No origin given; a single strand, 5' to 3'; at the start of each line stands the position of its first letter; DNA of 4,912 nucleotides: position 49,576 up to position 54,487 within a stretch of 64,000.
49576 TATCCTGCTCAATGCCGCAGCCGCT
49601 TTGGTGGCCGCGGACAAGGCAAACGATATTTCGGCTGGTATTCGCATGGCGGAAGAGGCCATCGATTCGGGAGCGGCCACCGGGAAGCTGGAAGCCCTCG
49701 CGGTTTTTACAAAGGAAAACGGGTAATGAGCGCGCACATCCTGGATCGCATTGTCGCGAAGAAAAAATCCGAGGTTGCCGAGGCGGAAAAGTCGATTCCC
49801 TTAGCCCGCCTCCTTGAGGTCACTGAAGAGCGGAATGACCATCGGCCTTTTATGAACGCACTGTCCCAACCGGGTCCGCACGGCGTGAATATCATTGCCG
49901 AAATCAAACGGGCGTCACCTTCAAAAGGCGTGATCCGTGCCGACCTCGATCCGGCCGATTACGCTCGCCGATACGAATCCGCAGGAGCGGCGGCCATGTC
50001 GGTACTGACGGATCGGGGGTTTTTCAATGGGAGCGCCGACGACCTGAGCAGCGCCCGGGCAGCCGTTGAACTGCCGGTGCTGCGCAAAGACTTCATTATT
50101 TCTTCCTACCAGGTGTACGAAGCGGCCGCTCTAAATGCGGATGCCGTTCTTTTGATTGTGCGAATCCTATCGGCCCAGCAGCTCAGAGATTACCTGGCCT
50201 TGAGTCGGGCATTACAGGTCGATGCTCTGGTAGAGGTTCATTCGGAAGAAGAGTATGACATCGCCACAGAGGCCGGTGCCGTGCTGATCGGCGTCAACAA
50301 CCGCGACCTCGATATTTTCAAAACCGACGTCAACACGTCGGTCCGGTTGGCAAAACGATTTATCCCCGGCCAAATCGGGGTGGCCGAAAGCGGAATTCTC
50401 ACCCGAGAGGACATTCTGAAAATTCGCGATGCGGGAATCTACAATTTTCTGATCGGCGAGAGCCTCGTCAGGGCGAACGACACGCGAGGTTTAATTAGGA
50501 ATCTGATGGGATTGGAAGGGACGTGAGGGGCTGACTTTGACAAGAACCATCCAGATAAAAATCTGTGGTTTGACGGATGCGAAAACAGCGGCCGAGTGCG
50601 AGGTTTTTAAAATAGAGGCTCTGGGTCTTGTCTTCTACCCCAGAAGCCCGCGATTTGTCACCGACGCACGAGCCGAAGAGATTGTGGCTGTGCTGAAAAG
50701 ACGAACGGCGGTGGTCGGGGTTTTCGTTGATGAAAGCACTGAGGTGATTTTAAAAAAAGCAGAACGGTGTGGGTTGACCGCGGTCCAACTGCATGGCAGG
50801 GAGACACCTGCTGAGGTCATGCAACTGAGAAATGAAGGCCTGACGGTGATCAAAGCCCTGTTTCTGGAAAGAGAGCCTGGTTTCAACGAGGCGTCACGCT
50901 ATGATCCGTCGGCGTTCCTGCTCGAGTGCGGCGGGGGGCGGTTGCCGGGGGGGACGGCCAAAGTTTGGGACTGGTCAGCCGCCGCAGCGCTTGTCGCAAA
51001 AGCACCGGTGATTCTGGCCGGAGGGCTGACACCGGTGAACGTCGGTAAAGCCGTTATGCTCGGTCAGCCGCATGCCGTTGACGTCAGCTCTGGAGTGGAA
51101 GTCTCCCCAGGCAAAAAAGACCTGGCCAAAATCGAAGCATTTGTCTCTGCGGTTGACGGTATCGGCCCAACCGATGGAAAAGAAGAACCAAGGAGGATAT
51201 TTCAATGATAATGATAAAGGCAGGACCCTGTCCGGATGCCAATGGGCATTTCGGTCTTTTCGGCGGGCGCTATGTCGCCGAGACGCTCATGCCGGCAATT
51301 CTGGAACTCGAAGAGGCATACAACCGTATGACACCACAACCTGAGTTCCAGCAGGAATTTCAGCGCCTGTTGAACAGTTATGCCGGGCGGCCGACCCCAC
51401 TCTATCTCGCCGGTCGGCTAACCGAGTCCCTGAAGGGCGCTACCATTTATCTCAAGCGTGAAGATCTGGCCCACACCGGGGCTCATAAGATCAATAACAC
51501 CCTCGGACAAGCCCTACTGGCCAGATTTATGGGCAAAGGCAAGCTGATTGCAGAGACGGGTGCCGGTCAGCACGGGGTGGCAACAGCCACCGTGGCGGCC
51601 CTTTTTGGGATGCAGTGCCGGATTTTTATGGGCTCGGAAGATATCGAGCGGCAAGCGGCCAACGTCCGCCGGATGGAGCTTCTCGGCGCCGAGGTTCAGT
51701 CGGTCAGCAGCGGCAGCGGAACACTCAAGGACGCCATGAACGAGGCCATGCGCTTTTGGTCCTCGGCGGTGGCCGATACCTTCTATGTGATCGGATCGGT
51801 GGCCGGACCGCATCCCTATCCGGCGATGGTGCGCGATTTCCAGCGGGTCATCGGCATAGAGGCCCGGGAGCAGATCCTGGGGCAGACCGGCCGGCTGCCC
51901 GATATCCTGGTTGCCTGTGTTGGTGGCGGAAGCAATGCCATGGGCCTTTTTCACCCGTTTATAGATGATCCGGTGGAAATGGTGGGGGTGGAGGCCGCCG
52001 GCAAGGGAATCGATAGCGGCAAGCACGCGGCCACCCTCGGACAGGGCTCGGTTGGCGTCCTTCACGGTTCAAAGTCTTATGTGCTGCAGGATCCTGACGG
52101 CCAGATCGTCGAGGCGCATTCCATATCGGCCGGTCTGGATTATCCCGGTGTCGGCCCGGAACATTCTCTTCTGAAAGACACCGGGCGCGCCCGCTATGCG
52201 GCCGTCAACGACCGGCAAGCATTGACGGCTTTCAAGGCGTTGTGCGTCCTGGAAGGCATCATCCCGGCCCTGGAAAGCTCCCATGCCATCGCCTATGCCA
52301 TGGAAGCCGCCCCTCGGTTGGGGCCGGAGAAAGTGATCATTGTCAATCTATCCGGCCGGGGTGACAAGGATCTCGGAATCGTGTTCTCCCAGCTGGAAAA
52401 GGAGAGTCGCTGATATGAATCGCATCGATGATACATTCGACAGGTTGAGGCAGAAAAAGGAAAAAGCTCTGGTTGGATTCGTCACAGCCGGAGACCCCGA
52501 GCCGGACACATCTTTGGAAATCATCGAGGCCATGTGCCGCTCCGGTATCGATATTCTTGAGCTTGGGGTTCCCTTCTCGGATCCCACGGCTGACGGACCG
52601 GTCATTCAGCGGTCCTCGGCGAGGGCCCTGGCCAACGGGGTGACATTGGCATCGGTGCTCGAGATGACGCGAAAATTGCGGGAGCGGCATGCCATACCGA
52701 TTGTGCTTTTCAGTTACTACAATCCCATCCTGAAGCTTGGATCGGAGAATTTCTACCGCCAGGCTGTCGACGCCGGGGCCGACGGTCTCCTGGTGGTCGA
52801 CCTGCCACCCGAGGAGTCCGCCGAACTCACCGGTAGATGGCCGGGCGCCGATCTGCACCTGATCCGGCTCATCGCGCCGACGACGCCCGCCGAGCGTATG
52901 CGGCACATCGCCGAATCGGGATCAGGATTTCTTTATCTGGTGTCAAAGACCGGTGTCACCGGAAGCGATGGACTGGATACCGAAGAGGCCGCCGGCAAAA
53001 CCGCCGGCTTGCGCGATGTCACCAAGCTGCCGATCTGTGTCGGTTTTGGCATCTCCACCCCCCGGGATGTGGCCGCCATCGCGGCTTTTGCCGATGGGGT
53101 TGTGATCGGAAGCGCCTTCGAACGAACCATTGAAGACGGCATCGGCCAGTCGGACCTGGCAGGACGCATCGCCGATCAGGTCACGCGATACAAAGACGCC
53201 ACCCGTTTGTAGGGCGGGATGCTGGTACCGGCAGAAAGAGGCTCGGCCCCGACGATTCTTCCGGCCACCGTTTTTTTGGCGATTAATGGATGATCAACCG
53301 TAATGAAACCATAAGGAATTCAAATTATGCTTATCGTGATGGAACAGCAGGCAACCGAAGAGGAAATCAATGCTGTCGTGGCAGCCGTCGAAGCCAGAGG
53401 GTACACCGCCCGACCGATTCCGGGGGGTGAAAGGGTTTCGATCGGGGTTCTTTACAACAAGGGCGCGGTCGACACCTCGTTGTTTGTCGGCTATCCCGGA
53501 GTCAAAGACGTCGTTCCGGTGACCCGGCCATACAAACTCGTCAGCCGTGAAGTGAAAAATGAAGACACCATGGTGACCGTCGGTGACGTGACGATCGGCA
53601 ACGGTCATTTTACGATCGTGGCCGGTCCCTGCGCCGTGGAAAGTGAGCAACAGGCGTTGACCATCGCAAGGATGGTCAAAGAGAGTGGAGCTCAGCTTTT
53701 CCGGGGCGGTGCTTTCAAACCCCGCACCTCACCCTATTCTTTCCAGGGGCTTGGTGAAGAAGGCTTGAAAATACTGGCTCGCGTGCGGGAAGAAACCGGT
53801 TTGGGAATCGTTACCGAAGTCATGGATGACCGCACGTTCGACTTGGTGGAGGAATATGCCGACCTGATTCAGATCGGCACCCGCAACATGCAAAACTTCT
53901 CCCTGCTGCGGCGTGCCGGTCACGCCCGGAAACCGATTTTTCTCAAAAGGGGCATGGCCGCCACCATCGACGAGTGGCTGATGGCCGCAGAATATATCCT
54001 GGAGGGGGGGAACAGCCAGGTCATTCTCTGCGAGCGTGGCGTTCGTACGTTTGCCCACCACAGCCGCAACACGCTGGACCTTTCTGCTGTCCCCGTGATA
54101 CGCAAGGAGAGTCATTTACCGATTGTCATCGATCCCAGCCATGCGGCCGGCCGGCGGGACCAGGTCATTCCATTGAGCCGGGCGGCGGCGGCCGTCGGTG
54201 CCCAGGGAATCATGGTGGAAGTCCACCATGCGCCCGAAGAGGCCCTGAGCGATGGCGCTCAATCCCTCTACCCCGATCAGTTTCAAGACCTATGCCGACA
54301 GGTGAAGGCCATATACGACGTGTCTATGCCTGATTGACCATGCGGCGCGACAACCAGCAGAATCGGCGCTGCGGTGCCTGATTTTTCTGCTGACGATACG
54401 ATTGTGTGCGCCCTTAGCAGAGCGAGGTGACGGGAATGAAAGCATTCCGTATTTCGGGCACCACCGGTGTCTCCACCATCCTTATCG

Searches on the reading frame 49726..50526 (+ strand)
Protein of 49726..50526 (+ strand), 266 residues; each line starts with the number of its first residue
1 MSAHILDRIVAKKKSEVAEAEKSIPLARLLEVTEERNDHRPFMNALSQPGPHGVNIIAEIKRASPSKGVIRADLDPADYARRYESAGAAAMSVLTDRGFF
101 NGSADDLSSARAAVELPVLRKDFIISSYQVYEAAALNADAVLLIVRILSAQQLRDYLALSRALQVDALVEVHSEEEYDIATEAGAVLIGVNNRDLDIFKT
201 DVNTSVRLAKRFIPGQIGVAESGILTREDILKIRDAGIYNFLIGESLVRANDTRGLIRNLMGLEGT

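Call 6: search_protein_families(library=pfam, proteins=[window:49726-50526:+])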
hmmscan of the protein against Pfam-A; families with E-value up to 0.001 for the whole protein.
window:49726-50526:+ (266 aa): 1 family
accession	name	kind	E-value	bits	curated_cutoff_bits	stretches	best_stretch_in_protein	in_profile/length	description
PF00218.27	IGPS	-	8.2e-84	281.2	27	1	6-260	1-254/254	Indole-3-glycerol phosphate synthase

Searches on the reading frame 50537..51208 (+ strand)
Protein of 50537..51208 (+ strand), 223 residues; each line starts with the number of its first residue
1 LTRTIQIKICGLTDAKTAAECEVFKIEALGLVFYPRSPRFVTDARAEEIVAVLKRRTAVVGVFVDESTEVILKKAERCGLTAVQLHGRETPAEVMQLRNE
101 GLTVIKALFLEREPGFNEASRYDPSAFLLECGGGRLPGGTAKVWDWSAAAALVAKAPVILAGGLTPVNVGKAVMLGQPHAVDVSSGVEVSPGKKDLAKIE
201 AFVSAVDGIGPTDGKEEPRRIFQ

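Call 6: search_protein_families(library=pfam, proteins=[window:50537-51208:+])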
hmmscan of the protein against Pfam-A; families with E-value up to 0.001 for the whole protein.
window:50537-51208:+ (223 aa): 1 family
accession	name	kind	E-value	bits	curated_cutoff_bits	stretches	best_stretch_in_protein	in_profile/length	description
PF00697.28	PRAI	-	2.3e-40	138.8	22.7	1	8-204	2-192/193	N-(5'phosphoribosyl)anthranilate (PRA) isomerase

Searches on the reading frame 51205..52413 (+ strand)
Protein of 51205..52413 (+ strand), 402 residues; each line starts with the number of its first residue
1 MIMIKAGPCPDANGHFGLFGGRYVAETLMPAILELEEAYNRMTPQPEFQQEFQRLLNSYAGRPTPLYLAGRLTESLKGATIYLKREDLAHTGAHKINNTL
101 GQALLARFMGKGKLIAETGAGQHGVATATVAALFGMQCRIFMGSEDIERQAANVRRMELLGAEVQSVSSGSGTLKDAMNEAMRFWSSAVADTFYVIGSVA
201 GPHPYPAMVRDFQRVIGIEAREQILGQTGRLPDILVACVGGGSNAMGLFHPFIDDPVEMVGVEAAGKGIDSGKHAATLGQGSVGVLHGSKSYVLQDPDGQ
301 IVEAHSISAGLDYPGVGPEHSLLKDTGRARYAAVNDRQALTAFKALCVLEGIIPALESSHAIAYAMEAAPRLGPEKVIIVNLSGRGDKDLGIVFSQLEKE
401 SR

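Call 6: search_protein_families(library=pfam, proteins=[window:51205-52413:+])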
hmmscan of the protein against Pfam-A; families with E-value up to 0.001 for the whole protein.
window:51205-52413:+ (402 aa): 1 family
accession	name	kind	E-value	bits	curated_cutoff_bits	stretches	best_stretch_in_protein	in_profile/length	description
PF00291.31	PALP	-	5e-40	138.1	35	1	59-384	3-295/295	Pyridoxal-phosphate dependent enzyme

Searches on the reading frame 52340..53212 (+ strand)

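Call 6: search_protein_families(library=pfam, proteins=[window:52340-53212:+])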
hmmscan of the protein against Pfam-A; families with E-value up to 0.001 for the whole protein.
window:52340-53212:+ (290 aa): 2 families
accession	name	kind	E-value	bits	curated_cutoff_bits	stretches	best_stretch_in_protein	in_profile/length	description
PF00290.26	Trp_syntA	-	3.1e-84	282.4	27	1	33-268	1-237/259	Tryptophan synthase alpha chain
PF01884.23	PcrB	-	0.00042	20.3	23.9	0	227-266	178-217/226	PcrB family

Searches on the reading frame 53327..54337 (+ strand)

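Call 6: search_protein_families(library=pfam, proteins=[window:53327-54337:+])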
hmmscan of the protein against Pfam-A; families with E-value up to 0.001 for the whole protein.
window:53327-54337:+ (336 aa): 3 families
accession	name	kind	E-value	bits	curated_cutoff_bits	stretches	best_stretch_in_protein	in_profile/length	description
PF00793.26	DAHP_synth_1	-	1.3e-83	280.5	25.5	1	83-325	4-260/270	DAHP synthetase I family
PF18152.6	DAHP_snth_FXD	-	2.4e-12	46.9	27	1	1-66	1-66/67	DAHP synthase ferredoxin-like domain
PF03102.20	NeuB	-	3e-10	40.4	22.1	1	141-330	52-233/241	NeuB family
